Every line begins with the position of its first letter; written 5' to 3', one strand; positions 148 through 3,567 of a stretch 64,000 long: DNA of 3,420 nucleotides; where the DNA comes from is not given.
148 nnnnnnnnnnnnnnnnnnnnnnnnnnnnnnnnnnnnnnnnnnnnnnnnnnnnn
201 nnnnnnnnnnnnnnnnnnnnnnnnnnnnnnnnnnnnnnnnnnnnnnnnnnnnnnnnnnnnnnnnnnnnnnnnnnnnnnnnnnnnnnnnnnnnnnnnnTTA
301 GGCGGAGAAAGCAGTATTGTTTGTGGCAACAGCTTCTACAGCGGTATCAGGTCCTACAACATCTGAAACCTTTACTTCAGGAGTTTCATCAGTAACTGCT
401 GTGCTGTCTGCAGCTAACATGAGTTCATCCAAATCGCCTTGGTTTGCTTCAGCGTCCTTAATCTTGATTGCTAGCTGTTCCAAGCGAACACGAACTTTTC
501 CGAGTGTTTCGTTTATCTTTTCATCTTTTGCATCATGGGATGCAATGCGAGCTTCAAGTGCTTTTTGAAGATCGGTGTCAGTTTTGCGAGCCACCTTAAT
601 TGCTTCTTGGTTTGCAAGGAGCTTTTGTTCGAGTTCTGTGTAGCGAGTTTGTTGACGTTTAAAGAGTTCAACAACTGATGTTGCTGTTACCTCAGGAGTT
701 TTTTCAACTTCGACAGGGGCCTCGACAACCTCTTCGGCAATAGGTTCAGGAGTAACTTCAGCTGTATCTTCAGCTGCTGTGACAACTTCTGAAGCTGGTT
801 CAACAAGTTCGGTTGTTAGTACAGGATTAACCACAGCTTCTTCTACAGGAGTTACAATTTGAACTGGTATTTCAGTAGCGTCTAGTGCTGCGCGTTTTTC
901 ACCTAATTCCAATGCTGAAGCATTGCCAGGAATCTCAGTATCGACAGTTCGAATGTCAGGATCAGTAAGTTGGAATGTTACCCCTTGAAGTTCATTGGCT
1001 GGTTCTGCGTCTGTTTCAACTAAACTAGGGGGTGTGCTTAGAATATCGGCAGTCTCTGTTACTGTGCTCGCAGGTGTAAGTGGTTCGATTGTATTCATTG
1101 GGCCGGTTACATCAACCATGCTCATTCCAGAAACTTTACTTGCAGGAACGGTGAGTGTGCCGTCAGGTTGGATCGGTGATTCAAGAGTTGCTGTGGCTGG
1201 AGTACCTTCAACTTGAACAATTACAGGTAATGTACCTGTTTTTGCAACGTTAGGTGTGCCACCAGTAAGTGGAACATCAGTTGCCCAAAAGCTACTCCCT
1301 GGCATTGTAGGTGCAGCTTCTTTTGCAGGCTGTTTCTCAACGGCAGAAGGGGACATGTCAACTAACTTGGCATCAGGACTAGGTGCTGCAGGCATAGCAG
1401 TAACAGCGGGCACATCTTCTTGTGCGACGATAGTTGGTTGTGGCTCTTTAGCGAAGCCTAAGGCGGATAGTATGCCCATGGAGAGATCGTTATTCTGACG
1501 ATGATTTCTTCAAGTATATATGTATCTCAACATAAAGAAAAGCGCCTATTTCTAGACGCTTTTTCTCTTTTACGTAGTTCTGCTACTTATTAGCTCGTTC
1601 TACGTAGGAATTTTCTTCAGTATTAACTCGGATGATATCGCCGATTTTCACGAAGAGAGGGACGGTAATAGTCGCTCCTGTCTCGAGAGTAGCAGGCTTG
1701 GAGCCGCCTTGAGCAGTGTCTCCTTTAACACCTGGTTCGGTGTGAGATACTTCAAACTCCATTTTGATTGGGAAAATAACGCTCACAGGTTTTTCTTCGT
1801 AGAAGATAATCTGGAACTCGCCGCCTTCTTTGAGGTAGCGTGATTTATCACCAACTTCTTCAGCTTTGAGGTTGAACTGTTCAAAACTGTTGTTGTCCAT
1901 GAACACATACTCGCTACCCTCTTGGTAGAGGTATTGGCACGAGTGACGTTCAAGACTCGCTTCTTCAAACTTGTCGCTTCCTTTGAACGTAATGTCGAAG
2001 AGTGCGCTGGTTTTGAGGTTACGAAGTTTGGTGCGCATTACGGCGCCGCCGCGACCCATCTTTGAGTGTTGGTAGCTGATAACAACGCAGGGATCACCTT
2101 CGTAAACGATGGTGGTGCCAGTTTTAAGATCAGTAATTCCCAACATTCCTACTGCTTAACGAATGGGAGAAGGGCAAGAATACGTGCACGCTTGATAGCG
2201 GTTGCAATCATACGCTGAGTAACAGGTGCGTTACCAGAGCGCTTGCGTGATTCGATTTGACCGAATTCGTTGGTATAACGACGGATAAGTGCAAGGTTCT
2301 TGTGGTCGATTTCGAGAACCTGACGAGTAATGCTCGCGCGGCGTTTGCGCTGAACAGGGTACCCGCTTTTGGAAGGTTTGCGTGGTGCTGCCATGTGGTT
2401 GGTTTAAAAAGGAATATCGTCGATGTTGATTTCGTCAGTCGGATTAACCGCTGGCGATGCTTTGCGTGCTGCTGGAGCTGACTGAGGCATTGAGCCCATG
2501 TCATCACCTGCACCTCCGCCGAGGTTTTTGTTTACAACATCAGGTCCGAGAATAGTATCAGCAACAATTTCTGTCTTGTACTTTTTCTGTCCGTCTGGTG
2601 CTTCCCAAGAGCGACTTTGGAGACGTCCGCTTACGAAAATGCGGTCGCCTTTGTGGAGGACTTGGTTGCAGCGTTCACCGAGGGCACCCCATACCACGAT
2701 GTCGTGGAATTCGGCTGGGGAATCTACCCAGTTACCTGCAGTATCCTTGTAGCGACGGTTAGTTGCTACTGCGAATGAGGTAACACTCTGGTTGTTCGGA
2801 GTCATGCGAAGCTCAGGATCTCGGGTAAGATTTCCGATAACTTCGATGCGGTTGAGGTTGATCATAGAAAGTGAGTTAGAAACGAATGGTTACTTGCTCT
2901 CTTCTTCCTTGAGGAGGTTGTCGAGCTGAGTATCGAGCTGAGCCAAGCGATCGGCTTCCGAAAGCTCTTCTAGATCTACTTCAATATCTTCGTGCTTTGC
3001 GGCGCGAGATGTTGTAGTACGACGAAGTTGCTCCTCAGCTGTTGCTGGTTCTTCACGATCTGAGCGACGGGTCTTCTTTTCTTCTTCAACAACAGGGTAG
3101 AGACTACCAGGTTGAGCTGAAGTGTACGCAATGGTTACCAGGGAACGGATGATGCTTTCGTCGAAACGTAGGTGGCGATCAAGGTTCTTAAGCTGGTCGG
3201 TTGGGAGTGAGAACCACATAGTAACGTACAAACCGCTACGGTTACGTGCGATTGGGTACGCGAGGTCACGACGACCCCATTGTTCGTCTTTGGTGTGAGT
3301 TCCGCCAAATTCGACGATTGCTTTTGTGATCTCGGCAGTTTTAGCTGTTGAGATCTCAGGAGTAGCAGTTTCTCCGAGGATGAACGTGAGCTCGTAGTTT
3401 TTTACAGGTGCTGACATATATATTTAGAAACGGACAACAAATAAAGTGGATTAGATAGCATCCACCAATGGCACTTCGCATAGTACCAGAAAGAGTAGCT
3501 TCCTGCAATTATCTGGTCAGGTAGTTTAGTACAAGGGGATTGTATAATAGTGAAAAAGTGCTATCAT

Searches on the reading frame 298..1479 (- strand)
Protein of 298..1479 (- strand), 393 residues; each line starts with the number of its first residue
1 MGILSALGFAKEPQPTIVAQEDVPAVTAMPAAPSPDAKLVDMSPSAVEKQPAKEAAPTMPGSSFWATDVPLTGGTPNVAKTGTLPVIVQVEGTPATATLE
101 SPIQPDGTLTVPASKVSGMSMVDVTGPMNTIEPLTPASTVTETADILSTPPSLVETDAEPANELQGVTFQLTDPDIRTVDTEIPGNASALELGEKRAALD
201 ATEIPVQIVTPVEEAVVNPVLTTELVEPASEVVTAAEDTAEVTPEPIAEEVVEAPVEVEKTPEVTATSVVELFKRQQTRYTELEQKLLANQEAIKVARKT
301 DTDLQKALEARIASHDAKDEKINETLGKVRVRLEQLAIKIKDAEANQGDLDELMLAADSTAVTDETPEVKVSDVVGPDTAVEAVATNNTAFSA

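Call 9: search_protein_families(library=pfam, proteins=[window:298-1479:-], max_evalue=0.01)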
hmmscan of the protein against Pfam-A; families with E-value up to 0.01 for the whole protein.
window:298-1479:- (393 aa): 0 families

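Call 89: search_protein_families(library=ncbifam, proteins=[window:298-1479:-], max_evalue=0.001)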
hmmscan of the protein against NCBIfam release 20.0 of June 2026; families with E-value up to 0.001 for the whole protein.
window:298-1479:- (393 aa): 1 family
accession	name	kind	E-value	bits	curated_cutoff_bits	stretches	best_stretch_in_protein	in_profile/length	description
NF008082.0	PRK10819.1-3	equivalog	0.00081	19.3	265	0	198-315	42-153/242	TonB system transport protein TonB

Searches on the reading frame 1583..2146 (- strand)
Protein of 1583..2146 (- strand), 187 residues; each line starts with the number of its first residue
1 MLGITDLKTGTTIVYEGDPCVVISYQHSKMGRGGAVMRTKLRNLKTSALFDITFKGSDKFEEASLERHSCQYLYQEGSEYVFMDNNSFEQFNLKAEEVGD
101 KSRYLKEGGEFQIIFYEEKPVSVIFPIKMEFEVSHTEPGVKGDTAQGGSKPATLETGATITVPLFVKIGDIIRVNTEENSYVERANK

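Call 9: search_protein_families(library=pfam, proteins=[window:1583-2146:-], max_evalue=0.01)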
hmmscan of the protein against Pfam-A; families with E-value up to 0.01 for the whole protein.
window:1583-2146:- (187 aa): 3 families
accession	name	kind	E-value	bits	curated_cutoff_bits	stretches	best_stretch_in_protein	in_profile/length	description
PF09285.17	Elong-fact-P_C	-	1.6e-26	92.2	25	1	130-184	2-56/56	Elongation factor P, C-terminal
PF01132.26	EFP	-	9.3e-22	77.2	27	1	69-121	2-54/54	Elongation factor P (EF-P) OB domain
PF08207.18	EFP_N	-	1.4e-21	76.7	23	1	5-60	3-58/58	Elongation factor P (EF-P) KOW-like domain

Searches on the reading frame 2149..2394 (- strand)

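Call 9: search_protein_families(library=pfam, proteins=[window:2149-2394:-], max_evalue=0.01)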
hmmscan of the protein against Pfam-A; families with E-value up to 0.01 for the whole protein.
window:2149-2394:- (81 aa): 1 family
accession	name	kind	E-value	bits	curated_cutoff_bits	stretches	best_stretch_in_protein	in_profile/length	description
PF01084.26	Ribosomal_S18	-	1.1e-16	61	21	1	26-76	2-52/52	Ribosomal protein S18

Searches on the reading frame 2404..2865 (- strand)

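Call 9: search_protein_families(library=pfam, proteins=[window:2404-2865:-], max_evalue=0.01)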
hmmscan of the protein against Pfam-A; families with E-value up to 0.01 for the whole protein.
window:2404-2865:- (153 aa): 2 families
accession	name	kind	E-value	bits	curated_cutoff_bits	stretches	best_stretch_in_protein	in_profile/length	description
PF00436.31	SSB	-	3.6e-35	120.6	26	1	4-105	1-101/104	Single-strand binding protein family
PF01336.31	tRNA_anti-codon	-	0.0067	16.8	27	0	56-105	31-72/75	OB-fold nucleic acid binding domain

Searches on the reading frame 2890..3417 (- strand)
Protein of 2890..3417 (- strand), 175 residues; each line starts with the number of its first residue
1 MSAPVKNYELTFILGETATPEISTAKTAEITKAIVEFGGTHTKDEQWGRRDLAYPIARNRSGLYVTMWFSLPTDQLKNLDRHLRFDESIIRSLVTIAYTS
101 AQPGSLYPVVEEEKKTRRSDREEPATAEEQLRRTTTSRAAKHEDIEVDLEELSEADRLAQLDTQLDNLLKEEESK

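Call 9: search_protein_families(library=pfam, proteins=[window:2890-3417:-], max_evalue=0.01)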
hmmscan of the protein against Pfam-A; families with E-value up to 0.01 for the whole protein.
window:2890-3417:- (175 aa): 1 family
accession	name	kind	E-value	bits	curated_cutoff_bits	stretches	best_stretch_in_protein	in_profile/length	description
PF01250.22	Ribosomal_S6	-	7.3e-21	74.6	27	1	7-94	1-88/90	Ribosomal protein S6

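Call 10: find_related_loci(query=window:2890-3417:-, collection=genome_contigs, flank=4000)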
Query window:2890-3417:- (175 aa) in genome_contigs; peptide patterns used: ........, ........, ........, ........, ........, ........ (x = any residue, [..] = any of these).
421 stretches matched a pattern; 3 encode a relative of the query (tblastn E <= 1e-3); 3 distinct loci.
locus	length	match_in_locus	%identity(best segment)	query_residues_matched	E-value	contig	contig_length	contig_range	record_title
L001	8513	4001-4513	56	1-172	7e-54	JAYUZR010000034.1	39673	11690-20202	MAG: Candidatus Berkelbacteria bacterium isolate GL16_Down_metabinner_2 GL16_Down_metabinner_2_33, whole genome shotgun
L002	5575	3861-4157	31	6-97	9e-10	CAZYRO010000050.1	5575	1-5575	MAG TPA_asm: uncultured Candidatus Saccharibacteria bacterium isolate SRP178699_co2_519 genome assembly, contig: NODE_17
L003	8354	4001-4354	30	2-117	8e-9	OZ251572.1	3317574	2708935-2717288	MAG: Phototrophicaceae bacterium isolate 839f7085-d8f4-484a-8687-2983d43446a4 genome assembly, chromosome: 1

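Call 13: find_related_loci(query=window:2890-3417:-, collection=metagenome_contigs, flank=4000)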
Query window:2890-3417:- (175 aa) in metagenome_contigs; peptide patterns used: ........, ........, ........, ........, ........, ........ (x = any residue, [..] = any of these).
502 stretches matched a pattern; 6 encode a relative of the query (tblastn E <= 1e-3); 6 distinct loci.
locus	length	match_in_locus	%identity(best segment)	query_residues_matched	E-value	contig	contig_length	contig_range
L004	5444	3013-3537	53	1-172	2e-54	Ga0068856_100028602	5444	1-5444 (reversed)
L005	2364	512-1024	59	7-170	2e-53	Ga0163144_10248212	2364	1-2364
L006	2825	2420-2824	59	1-133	1e-48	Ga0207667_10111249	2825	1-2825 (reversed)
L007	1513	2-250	48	97-174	8e-14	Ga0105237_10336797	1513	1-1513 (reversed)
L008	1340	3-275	51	89-174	1e-11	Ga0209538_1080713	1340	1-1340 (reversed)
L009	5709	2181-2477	31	6-97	7e-10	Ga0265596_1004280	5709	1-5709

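Call 19: find_encoding_contigs(protein=window:2890-3417:-, flank=3000, max_places=10)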
Protein window:2890-3417:- (175 aa): no gene with exactly this product is on record in the collection.

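Call 20: find_homologous_proteins(query=window:2890-3417:-, max_evalue=1e-20)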
Query window:2890-3417:- (175 aa): 74 proteins with E <= 1e-20 among 169 candidates.
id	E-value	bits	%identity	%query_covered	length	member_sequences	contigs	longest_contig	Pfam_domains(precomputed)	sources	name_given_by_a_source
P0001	6.5e-107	372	100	100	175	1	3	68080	PF01250.23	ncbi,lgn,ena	-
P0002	3.1e-81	289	77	99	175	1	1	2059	PF01250.23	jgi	-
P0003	3.7e-69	250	72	99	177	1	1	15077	PF01250.23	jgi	jgi:small subunit ribosomal protein S6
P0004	9.9e-69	248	71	99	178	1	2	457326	PF01250.23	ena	-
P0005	4.3e-59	217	63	99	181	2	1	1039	PF01250.23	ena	-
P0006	2.1e-56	208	61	97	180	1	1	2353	PF01250.23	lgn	-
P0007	2.7e-56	208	61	99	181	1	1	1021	PF01250.23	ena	-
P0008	4.2e-55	204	61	97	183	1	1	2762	PF01250.23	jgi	jgi:small subunit ribosomal protein S6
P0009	4.7e-54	201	58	98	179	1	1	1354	PF01250.23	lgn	-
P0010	1.5e-53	199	63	95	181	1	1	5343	PF01250.23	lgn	-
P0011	7.1e-53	197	61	99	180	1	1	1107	PF01250.23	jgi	jgi:small subunit ribosomal protein S6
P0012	8.0e-53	197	59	95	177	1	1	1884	PF01250.23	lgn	-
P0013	1.0e-52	196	58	96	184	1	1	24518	PF01250.23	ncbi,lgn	-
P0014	1.0e-52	196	60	97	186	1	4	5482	PF01250.23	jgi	jgi:small subunit ribosomal protein S6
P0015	1.2e-52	196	59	98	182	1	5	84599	PF01250.23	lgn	-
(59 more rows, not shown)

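Call 21: find_encoding_contigs(protein=P0001, flank=3000, max_places=6)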
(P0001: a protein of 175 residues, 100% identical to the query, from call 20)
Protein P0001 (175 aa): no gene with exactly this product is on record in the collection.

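Call 22: find_encoding_contigs(protein=P0002, flank=3000, max_places=4)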
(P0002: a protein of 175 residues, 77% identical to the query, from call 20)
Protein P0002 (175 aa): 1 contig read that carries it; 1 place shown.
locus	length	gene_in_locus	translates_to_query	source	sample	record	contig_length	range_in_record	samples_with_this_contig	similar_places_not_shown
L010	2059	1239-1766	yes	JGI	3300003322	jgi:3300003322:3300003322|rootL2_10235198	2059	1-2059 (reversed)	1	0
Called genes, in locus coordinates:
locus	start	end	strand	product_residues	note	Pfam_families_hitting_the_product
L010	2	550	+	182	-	?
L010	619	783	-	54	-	-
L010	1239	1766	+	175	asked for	PF01250:Ribosomal_S6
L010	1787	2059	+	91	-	?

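Call 23: find_encoding_contigs(protein=P0003, flank=3500, max_places=4)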
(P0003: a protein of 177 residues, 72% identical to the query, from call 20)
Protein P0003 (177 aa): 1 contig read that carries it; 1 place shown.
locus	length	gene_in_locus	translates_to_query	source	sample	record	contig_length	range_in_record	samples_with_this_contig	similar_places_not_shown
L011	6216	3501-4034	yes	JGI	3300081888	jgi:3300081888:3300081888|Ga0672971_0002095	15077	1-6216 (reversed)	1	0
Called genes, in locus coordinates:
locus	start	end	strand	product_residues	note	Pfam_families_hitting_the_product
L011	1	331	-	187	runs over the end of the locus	PF14378:PAP2_3 (weak), PF01569:PAP2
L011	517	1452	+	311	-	PF02899:Phage_int_SAM_1, PF13102:Phage_int_SAM_5, PF13495:Phage_int_SAM_4 (weak), PF00589:Phage_integrase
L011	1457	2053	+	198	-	-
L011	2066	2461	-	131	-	PF01850:PIN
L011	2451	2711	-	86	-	-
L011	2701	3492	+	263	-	-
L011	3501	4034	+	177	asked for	PF01250:Ribosomal_S6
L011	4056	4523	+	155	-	PF00436:SSB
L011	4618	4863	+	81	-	PF01084:Ribosomal_S18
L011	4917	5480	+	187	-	PF08207:EFP_N, PF01132:EFP, PF09285:Elong-fact-P_C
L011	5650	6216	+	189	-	?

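Call 24: find_encoding_contigs(protein=P0004, flank=3500, max_places=4)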
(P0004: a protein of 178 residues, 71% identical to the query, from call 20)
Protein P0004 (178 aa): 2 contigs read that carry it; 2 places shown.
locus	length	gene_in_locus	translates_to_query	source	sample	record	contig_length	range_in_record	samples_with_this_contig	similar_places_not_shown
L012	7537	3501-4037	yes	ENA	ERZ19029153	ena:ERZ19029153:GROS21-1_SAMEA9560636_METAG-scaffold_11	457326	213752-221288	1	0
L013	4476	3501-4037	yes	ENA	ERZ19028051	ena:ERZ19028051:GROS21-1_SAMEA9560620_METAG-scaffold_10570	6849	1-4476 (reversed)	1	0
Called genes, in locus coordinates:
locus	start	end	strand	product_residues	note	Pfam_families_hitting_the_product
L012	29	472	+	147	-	-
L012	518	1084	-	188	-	PF14378:PAP2_3 (weak), PF01569:PAP2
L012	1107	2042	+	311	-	PF02899:Phage_int_SAM_1, PF13102:Phage_int_SAM_5 (weak), PF13495:Phage_int_SAM_4 (weak), PF00589:Phage_integrase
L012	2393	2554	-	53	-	-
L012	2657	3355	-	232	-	-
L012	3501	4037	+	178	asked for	PF01250:Ribosomal_S6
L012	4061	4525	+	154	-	PF00436:SSB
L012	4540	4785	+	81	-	PF01084:Ribosomal_S18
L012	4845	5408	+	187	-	PF08207:EFP_N, PF01132:EFP, PF09285:Elong-fact-P_C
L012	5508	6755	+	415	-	-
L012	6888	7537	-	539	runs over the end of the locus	PF00118:Cpn60_TCP1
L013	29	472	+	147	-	-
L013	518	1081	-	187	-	PF14378:PAP2_3 (weak), PF01569:PAP2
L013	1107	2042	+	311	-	PF02899:Phage_int_SAM_1, PF13102:Phage_int_SAM_5 (weak), PF13495:Phage_int_SAM_4 (weak), PF00589:Phage_integrase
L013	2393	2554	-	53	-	-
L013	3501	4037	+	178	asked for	PF01250:Ribosomal_S6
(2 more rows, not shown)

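Call 44: search_protein_families(library=pfam, proteins=[L012:2657-3355:-, L006:1421-2092:-, L001:2990-3667:-, L011:1457-2053:+], max_evalue=1)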
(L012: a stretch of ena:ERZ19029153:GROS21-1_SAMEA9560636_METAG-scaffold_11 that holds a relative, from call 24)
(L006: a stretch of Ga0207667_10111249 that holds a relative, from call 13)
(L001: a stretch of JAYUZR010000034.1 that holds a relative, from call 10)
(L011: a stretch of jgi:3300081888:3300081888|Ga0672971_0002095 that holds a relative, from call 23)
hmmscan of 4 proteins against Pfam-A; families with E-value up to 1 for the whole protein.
L012:2657-3355:- (232 aa): 1 family
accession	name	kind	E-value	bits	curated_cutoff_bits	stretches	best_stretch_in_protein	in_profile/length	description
PF08080.17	zf-RNPHF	-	0.11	12.6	22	1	95-110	9-24/36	RNPHF zinc finger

L006:1421-2092:- (223 aa): 90 families (the best 25 are shown)
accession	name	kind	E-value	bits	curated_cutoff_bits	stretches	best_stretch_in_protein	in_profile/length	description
PF06009.19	Laminin_II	-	4.1e-06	27.3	33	1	93-161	15-83/138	Laminin Domain II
PF06160.17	EzrA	-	3.1e-05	22.9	39.6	1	101-169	93-161/557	Septation ring formation regulator, EzrA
PF05531.17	NPV_P10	-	6.2e-05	23.8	29.8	2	112-161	14-66/75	Nucleopolyhedrovirus P10 protein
PF07889.17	DUF1664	-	9.3e-05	22.9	34.6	1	105-161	62-118/124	Protein of unknown function (DUF1664)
PF06210.16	DUF1003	-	0.00016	22.2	27.4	1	44-140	1-97/103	Protein of unknown function (DUF1003)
PF04513.17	Baculo_PEP_C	-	0.00019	22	38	1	96-167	24-94/140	Baculovirus polyhedron envelope protein, PEP, C terminus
PF23921.1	DUF7260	-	0.00021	21.2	27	1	95-166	119-189/242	Domain of unknown function (DUF7260)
PF04108.17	ATG17_like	-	0.00029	20.9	43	1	94-215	122-227/355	Autophagy protein ATG17-like domain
PF10046.14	BLOC1_2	-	0.00031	21.5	33.4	1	97-153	39-95/96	Biogenesis of lysosome-related organelles complex-1 subunit 2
PF10779.14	XhlA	-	0.00032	21.2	34.7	3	107-152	2-47/67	Haemolysin XhlA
PF06419.17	COG6_N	-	0.00043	20.8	27.4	1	107-166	31-90/114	Conserved oligomeric complex COG6, N-terminal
PF12795.12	MscS_porin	-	0.00057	20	34.4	1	108-195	77-160/238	Mechanosensitive ion channel porin domain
PF05377.16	FlaC_arch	-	0.00059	20.6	27.8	2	103-141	1-39/55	Flagella accessory protein C (FlaC)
PF23991.1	DUF7310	-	0.00075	20.4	40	1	111-164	25-78/83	Coiled-coil region of unknown function (DUF7310)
PF01519.22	DUF16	-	0.00091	20.1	40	1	108-167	33-92/104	Protein of unknown function DUF16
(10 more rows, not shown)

L001:2990-3667:- (225 aa): 0 families

L011:1457-2053:+ (198 aa): 2 families
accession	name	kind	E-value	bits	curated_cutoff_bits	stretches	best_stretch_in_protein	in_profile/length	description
PF11026.13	DUF2721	-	0.033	14.5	28.3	1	13-80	29-107/129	Protein of unknown function (DUF2721)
PF23605.1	FKS1_dom2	-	0.19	12.1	27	1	21-76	37-92/174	1,3-beta-glucan synthase component FKS1, second domain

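Call 76: find_encoding_contigs(protein=P0010, flank=3000, max_places=2)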
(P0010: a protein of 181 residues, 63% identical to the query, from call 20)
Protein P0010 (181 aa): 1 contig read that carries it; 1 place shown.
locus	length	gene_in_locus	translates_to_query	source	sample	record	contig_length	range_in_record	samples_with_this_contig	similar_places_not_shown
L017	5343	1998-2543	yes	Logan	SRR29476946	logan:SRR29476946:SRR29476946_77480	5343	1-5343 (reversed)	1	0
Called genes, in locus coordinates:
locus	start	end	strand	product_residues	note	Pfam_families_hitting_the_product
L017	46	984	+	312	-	PF02899:Phage_int_SAM_1, PF13102:Phage_int_SAM_5, PF13495:Phage_int_SAM_4 (weak), PF00589:Phage_integrase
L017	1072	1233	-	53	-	-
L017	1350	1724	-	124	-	-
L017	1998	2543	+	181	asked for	PF01250:Ribosomal_S6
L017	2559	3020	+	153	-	PF00436:SSB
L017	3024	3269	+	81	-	PF01084:Ribosomal_S18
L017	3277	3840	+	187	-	PF08207:EFP_N, PF01132:EFP, PF09285:Elong-fact-P_C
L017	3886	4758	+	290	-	-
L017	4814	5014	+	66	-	-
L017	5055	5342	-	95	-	?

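Call 77: find_encoding_contigs(protein=P0015, flank=3000, max_places=2)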
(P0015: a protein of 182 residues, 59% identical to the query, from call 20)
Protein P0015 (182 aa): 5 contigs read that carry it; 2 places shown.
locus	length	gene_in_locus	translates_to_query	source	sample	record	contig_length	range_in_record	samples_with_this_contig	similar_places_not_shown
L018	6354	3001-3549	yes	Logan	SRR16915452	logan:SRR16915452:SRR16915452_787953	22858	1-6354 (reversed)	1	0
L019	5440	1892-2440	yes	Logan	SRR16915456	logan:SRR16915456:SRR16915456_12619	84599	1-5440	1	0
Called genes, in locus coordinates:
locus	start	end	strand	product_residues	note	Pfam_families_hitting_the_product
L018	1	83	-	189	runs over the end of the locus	PF01569:PAP2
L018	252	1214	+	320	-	PF02899:Phage_int_SAM_1, PF13102:Phage_int_SAM_5, PF13495:Phage_int_SAM_4 (weak), PF00589:Phage_integrase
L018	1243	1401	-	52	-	-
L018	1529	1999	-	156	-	-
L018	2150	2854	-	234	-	PF07963:N_methyl (weak)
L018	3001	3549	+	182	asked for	PF01250:Ribosomal_S6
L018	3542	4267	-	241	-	-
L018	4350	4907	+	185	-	PF08207:EFP_N, PF01132:EFP, PF09285:Elong-fact-P_C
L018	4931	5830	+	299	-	-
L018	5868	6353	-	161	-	?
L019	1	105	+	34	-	?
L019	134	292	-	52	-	-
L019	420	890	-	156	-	-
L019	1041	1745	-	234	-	PF07963:N_methyl (weak)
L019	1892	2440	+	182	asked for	PF01250:Ribosomal_S6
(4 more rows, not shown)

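Call 78: find_encoding_contigs(protein=P0013, flank=3000, max_places=2)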
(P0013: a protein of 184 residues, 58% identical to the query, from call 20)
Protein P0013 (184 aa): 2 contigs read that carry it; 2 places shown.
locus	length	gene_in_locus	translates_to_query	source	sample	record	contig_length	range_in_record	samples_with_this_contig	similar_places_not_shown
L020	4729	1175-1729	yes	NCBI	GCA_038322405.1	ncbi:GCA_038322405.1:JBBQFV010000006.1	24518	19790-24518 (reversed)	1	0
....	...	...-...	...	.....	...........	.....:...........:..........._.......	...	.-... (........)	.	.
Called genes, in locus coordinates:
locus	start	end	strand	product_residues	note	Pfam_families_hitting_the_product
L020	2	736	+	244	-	?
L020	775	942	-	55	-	-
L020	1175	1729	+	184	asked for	PF01250:Ribosomal_S6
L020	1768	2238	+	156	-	PF00436:SSB, PF11325:DUF3127 (weak)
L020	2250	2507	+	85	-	PF01084:Ribosomal_S18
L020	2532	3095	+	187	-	PF08207:EFP_N, PF01132:EFP, PF09285:Elong-fact-P_C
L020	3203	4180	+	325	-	-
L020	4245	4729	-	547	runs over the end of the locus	PF00118:Cpn60_TCP1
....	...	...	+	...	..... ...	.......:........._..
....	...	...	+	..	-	?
